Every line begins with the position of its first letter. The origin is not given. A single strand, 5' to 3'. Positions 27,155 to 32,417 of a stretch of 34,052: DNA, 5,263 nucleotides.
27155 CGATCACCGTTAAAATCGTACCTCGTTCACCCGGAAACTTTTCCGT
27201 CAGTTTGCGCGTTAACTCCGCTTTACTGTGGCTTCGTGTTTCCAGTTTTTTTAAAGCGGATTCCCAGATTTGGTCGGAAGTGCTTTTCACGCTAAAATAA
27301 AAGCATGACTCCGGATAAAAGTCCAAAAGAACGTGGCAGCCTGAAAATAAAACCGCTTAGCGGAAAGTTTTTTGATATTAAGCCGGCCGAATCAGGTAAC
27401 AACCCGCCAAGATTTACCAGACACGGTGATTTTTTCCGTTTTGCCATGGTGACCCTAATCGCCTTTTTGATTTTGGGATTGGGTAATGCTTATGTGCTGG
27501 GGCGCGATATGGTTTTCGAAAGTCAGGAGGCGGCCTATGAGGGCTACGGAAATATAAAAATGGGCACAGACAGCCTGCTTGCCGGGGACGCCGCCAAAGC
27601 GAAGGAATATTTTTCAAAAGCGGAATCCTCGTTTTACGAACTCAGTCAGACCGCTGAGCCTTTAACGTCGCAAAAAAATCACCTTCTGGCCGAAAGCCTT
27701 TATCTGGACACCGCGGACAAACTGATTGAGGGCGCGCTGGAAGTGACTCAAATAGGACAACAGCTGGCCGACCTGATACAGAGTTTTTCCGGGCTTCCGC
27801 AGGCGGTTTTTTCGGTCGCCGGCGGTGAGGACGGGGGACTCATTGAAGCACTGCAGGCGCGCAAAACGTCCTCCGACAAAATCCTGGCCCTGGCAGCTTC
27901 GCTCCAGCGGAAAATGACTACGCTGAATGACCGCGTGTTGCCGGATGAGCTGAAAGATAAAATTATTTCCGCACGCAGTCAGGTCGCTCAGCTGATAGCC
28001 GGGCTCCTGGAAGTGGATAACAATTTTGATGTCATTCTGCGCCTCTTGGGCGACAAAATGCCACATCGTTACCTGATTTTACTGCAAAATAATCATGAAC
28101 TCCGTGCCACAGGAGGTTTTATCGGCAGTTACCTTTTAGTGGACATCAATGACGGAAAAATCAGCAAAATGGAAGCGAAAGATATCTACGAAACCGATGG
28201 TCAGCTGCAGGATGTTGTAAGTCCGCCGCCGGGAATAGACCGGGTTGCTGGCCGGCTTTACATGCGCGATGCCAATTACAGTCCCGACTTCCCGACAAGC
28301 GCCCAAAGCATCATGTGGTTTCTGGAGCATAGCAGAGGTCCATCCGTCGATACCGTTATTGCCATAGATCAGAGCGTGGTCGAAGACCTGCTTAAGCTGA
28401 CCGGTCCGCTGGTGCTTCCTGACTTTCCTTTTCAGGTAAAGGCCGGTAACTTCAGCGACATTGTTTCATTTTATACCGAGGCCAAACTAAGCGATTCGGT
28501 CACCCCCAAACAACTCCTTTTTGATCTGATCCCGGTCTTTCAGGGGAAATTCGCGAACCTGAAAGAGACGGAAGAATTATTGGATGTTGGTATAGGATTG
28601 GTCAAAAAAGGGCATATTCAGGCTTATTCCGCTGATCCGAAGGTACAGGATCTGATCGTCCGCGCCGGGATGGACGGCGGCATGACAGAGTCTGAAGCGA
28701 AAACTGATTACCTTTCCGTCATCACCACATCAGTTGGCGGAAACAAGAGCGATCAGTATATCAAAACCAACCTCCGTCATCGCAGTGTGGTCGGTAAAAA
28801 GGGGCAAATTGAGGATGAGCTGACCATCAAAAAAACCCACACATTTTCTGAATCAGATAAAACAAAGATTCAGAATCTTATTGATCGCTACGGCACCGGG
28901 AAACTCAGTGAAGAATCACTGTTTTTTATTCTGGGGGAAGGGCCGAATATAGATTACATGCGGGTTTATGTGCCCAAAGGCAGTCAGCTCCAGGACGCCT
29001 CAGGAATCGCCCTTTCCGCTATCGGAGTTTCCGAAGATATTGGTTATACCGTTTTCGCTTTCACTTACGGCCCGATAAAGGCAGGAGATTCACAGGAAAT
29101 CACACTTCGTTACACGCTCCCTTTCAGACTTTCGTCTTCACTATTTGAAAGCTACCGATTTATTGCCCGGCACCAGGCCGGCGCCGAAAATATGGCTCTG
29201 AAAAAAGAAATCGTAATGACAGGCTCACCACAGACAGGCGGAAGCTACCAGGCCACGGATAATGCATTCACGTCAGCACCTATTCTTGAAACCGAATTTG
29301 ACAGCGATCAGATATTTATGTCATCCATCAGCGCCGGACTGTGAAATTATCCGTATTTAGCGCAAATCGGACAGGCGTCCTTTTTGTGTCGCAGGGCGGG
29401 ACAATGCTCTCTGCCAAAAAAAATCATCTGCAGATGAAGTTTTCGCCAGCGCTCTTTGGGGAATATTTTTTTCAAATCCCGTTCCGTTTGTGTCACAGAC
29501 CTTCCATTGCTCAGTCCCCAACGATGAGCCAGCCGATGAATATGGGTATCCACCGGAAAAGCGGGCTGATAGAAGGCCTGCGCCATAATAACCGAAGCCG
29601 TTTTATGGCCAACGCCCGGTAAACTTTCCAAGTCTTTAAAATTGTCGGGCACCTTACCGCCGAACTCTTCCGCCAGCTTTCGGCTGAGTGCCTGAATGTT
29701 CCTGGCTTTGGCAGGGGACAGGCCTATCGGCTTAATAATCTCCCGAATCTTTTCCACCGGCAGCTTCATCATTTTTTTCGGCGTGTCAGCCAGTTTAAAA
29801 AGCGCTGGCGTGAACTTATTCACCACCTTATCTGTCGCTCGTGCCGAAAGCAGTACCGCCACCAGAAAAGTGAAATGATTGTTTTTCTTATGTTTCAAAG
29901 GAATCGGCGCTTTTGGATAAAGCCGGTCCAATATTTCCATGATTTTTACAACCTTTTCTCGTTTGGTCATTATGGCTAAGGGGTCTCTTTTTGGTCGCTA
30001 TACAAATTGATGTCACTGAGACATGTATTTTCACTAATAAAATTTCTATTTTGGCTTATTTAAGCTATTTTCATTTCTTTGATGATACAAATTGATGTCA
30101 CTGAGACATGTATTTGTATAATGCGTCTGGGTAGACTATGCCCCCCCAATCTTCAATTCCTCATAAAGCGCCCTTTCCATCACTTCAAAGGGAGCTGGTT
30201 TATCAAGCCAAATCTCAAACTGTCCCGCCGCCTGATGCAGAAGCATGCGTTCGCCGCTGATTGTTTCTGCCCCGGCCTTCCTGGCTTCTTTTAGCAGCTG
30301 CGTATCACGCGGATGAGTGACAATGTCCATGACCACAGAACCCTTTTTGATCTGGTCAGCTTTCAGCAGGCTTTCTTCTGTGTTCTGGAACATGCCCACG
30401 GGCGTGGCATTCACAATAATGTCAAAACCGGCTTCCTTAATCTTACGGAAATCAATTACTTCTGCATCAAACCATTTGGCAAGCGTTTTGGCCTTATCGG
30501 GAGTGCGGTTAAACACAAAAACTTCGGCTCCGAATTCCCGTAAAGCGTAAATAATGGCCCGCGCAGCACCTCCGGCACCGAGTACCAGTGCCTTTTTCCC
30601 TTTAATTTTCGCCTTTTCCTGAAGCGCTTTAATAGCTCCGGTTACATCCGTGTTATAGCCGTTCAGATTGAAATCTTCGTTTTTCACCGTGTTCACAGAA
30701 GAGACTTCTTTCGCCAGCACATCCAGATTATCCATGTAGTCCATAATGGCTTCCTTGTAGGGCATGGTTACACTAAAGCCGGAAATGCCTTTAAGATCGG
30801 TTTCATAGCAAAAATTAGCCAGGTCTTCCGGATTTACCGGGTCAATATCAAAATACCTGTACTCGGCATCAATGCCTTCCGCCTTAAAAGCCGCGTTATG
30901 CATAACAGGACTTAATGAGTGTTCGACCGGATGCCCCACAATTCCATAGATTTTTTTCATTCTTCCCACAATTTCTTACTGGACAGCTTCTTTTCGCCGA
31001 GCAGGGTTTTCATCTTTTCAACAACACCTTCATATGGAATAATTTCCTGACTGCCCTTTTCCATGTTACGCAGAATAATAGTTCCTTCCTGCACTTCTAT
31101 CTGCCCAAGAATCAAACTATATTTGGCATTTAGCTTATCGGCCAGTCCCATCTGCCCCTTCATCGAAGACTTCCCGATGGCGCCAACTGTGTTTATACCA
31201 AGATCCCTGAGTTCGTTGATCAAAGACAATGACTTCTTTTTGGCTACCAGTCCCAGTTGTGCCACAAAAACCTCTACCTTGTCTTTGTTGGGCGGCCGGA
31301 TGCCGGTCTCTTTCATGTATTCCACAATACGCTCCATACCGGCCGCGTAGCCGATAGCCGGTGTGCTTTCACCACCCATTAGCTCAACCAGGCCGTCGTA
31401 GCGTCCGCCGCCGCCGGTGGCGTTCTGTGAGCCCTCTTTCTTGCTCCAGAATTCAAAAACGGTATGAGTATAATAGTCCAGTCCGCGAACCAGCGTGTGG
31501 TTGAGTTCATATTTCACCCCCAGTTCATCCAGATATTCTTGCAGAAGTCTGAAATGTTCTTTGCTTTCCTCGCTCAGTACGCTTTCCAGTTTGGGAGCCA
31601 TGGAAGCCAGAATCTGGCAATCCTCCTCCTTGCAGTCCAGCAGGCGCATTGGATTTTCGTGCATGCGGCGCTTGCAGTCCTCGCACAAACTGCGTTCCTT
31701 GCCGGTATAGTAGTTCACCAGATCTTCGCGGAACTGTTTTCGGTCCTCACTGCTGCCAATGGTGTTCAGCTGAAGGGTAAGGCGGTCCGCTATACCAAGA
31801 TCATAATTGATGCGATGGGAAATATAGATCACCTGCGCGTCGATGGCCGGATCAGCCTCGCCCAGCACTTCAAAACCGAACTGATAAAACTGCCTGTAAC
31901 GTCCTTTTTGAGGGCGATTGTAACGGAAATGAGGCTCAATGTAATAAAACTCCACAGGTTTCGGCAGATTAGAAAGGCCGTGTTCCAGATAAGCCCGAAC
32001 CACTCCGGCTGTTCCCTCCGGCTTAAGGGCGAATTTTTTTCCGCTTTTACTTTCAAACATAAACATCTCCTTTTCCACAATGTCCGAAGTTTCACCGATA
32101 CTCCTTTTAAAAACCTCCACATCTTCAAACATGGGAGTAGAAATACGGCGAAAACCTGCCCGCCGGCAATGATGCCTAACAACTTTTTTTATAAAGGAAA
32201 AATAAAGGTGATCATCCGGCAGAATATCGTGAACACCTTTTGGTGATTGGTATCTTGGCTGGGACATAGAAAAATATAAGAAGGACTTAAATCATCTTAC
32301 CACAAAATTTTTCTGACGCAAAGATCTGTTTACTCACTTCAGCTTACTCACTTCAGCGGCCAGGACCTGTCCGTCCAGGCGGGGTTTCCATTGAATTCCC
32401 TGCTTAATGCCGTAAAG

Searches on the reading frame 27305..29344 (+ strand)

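Call 90: search_protein_families(library=pfam, proteins=[window:27305-29344:+], max_evalue=0.01)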
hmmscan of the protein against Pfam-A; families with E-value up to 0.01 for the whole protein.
window:27305-29344:+ (679 aa): 1 family
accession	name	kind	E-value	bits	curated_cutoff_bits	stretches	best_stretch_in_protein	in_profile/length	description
PF13196.11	DUF4012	-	2.6e-28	99.8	28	1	253-387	3-139/144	Protein of unknown function (DUF4012)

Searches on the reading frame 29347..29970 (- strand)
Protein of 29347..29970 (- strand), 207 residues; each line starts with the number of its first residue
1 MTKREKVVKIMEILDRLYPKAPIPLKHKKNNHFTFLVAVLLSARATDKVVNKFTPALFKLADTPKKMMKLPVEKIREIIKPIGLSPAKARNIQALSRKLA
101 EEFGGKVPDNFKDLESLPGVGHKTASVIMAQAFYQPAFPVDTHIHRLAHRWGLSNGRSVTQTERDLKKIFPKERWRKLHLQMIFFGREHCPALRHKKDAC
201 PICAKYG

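Call 90: search_protein_families(library=pfam, proteins=[window:29347-29970:-], max_evalue=0.01)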
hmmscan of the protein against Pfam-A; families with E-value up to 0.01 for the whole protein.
window:29347-29970:- (207 aa): 2 families
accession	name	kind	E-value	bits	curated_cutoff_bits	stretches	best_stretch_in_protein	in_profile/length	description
PF00730.31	HhH-GPD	-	4.9e-25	88.4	26.2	1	37-172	1-108/108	HhH-GPD superfamily base excision DNA repair protein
PF00633.29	HHH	-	3.4e-07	30.2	24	1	103-130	2-29/30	Helix-hairpin-helix motif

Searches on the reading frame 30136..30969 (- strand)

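Call 90: search_protein_families(library=pfam, proteins=[window:30136-30969:-], max_evalue=0.01)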
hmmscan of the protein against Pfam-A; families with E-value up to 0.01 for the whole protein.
window:30136-30969:- (277 aa): 11 families
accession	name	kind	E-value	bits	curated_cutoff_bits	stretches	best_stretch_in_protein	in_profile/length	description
PF08501.16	Shikimate_dh_N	-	3.6e-26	91.6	27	1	10-95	1-83/83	Shikimate dehydrogenase substrate binding domain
PF01488.26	Shikimate_DH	-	6.8e-13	49.3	24.3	1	117-224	5-118/138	Shikimate / quinate 5-dehydrogenase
PF18317.6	SDH_C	-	8.3e-12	45.1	25.8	1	239-268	1-30/31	Shikimate 5'-dehydrogenase C-terminal domain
PF03807.23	F420_oxidored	-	2e-06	28.7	21.6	1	129-217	4-92/94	NADP oxidoreductase coenzyme F420-dependent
PF01262.27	AlaDh_PNT_C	-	1.3e-05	25.1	23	1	120-216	24-128/214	Alanine dehydrogenase/PNT, C-terminal domain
PF02826.25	2-Hacid_dh_C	-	5.1e-05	23.1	25.1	1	118-207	30-114/178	D-isomer specific 2-hydroxyacid dehydrogenase, NAD binding domain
PF03435.24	Sacchrp_dh_NADP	-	0.00056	20.7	25.1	1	128-236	2-95/129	Saccharopine dehydrogenase NADP binding domain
PF13241.12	NAD_binding_7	-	0.001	20.1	22.1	1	121-190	4-70/104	Putative NAD(P)-binding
PF00291.31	PALP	-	0.0031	17.3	35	1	85-179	16-108/295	Pyridoxal-phosphate dependent enzyme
PF02882.25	THF_DHG_CYH_C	-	0.0056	16.4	27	0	114-221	25-112/160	Tetrahydrofolate dehydrogenase/cyclohydrolase, NAD(P)-binding domain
PF00070.33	Pyr_redox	-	0.0085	17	22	0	126-199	1-72/82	Pyridine nucleotide-disulphide oxidoreductase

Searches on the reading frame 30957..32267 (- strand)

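Call 90: search_protein_families(library=pfam, proteins=[window:30957-32267:-], max_evalue=0.01)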
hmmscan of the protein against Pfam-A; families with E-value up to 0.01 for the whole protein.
window:30957-32267:- (436 aa): 3 families
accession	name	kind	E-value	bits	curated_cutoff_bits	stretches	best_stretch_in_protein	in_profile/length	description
PF13393.11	tRNA-synt_His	-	7.6e-39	134.2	25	1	11-314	1-308/308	Histidyl-tRNA synthetase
PF00587.30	tRNA-synt_2b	-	1e-12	48.9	29.3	1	69-315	1-172/179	tRNA synthetase class II core domain (G, H, P, S and T)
PF03129.25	HGTP_anticodon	-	2.9e-08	34.2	21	1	333-421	2-93/94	Anticodon binding domain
